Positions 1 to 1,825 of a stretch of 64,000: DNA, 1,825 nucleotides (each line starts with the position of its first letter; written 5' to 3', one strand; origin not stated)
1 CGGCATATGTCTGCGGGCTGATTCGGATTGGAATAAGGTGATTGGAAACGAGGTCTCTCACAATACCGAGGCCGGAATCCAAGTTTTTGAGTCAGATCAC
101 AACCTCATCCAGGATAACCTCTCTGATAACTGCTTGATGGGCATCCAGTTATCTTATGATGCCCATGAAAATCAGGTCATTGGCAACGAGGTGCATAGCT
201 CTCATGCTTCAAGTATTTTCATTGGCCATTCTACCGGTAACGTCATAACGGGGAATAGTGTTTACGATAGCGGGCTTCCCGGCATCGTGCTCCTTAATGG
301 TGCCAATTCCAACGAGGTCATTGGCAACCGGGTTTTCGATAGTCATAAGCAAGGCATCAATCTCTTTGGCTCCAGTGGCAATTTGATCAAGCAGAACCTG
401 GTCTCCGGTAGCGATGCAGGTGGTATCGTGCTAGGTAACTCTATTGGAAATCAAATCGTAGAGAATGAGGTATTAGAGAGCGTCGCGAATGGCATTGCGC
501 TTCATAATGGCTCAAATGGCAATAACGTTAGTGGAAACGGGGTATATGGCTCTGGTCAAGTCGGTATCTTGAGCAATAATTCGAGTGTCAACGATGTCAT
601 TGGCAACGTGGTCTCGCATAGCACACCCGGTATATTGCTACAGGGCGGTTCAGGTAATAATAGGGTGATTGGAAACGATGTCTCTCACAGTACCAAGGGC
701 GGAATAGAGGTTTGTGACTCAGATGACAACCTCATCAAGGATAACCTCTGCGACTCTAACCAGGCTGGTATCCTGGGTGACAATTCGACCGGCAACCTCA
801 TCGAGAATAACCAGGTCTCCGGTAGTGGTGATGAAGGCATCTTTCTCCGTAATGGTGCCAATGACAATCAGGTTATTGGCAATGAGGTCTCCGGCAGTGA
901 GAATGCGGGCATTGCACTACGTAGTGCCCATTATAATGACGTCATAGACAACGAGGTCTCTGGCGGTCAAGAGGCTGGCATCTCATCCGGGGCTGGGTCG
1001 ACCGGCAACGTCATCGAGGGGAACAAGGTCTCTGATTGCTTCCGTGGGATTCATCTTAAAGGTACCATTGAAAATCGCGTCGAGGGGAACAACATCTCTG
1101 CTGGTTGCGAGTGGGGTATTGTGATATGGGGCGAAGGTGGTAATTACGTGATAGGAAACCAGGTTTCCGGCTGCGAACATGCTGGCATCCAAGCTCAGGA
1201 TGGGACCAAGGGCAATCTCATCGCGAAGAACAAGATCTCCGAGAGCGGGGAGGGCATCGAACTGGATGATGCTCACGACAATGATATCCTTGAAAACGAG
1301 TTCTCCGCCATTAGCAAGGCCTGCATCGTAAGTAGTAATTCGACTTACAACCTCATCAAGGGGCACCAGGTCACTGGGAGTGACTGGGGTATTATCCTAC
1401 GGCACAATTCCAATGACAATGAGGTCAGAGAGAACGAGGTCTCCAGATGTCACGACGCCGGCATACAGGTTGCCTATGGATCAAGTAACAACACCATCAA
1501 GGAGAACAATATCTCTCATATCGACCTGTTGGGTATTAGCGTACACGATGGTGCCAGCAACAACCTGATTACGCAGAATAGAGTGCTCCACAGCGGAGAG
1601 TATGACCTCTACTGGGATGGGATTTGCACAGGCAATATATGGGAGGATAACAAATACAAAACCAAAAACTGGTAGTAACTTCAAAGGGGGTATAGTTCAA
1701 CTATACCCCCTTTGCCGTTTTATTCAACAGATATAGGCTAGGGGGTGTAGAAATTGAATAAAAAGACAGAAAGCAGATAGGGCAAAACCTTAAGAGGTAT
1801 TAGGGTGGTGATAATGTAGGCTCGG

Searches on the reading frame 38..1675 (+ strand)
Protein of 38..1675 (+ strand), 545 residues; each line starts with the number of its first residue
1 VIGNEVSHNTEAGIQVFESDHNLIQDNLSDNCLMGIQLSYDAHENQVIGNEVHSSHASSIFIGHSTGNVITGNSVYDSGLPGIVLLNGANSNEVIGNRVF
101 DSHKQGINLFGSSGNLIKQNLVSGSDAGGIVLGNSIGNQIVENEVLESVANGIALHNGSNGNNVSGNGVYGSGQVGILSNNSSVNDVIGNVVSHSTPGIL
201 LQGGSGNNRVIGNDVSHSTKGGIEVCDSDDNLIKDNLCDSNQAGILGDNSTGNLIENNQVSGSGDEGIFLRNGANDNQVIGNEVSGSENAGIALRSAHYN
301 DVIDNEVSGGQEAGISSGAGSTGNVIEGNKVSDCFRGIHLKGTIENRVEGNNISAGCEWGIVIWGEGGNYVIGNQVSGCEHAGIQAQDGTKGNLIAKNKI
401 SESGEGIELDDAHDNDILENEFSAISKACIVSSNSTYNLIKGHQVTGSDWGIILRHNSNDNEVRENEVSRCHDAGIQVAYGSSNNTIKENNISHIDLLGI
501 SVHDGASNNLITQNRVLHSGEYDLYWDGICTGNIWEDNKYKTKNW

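Call 40: list_cluster_members(proteins=[window:38-1675:+, window:4101-6467:-, window:7095-11444:+, window:12711-14330:-, window:25284-27017:-, window:37155-39089:-, window:52648-54447:-, window:55624-56331:-, window:58549-60885:+, window:60935-61732:+])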
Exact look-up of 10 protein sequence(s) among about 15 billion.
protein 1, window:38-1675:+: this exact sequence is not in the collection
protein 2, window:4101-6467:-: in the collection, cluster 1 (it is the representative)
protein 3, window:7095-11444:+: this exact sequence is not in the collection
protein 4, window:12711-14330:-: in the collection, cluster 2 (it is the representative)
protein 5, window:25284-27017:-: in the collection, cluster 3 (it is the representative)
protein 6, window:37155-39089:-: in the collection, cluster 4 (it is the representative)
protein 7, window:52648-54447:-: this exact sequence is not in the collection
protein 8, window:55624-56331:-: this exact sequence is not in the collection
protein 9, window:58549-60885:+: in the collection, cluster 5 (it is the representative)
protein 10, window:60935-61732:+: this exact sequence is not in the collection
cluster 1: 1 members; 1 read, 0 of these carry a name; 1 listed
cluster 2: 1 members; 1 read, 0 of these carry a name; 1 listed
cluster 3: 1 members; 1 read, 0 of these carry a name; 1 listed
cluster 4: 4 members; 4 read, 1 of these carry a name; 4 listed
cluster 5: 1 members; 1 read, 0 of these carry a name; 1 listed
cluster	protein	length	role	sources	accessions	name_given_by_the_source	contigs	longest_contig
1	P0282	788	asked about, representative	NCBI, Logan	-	-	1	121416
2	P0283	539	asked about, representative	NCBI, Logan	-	-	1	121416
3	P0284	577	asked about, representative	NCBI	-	-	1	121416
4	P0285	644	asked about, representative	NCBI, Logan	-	-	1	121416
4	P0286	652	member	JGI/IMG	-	asparagine synthase (glutamine-hydrolysing)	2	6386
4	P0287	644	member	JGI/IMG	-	-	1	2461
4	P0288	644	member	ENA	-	-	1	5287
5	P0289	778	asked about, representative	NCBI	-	-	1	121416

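Call 43: search_protein_families(library=pfam, alignment_id=A3, max_evalue=0.00001)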
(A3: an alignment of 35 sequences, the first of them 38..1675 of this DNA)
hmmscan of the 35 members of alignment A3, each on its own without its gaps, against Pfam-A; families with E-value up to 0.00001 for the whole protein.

A. member 1, window:38-1675:+ (545 aa): 2 families
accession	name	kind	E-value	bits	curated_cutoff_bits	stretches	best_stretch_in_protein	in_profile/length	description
PF13229.12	Beta_helix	-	2.5e-75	251.9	25.9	6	390-522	8-140/158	Right handed beta helix region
PF05048.19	NosD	-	2.2e-60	204.2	23.6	5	161-324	2-162/212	Periplasmic copper-binding protein (NosD)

B. families by the number of members that match (of 35 scanned): 65 families (the first 25 are shown)
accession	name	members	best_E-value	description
PF00534.26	Glycos_transf_1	5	1.1e-43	Glycosyl transferases group 1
PF13692.12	Glyco_trans_1_4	4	4.3e-40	Glycosyl transferases group 1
PF13439.12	Glyco_transf_4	4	3.5e-23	Glycosyltransferase Family 4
PF01370.27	Epimerase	3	2e-62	NAD dependent epimerase/dehydratase family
PF16363.11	GDP_Man_Dehyd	3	1.1e-58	GDP-mannose 4,6 dehydratase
PF01073.25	3Beta_HSD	3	1.4e-30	3-beta hydroxysteroid dehydrogenase/isomerase family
PF04321.23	RmlD_sub_bind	3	1.3e-22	RmlD substrate binding domain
PF13579.12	Glyco_trans_4_4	3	1.4e-17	Glycosyl transferase 4-like domain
PF02719.21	Polysacc_synt_2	3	9.8e-17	Polysaccharide biosynthesis protein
PF07993.18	NAD_binding_4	3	1e-15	Male sterility protein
PF13460.12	NAD_binding_10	3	4.4e-13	NAD(P)H-binding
PF13524.12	Glyco_trans_1_2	3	2.1e-11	Glycosyl transferase-like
PF01041.23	DegT_DnrJ_EryC1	2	3.8e-129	DegT/DnrJ/EryC1/StrS aminotransferase family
PF00733.27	Asn_synthase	2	3.5e-103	Asparagine synthase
PF13440.11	Polysacc_synt_3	2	2.6e-78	Polysaccharide biosynthesis protein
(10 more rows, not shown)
